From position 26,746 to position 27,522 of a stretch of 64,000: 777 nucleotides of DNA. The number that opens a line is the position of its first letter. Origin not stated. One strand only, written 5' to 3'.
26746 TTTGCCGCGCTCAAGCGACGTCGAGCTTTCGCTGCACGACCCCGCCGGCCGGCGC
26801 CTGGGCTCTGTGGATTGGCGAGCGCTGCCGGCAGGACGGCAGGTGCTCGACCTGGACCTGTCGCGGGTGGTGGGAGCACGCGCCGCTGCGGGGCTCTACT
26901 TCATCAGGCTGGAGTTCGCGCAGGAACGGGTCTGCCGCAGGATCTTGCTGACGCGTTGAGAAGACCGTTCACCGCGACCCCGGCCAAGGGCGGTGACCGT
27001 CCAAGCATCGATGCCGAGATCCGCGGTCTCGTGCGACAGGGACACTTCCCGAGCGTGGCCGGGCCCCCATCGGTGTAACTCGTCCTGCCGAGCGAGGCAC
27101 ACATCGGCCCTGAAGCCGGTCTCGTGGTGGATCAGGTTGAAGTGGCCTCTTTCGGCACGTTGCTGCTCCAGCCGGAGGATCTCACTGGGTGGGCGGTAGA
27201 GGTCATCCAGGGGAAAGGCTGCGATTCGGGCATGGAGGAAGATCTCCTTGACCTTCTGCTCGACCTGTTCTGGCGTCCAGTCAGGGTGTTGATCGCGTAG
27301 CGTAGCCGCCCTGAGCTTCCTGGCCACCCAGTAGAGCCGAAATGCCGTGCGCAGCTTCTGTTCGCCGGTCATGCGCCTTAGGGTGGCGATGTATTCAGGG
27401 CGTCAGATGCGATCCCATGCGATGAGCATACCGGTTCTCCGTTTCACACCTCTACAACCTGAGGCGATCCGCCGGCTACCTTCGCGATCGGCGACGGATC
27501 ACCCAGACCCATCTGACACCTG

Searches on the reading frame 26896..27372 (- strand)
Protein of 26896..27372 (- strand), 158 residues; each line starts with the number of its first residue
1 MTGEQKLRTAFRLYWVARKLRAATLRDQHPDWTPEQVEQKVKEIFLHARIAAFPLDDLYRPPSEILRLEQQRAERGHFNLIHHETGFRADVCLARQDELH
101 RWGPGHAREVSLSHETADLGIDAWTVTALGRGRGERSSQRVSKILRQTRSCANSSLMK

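Call 5: search_protein_families(library=pfam, proteins=[window:26896-27372:-], max_evalue=0.01)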
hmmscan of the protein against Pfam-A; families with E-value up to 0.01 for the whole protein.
window:26896-27372:- (158 aa): 1 family
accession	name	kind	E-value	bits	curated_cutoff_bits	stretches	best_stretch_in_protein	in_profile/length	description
PF18993.5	Rv0078B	-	4.3e-07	30.3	27.1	1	3-46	5-48/63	Rv0078B-related antitoxin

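Call 50: search_protein_families(library=ncbifam, proteins=[window:26896-27372:-], max_evalue=0.01)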
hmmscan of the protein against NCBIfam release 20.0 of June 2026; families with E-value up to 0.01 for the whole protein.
window:26896-27372:- (158 aa): 0 families
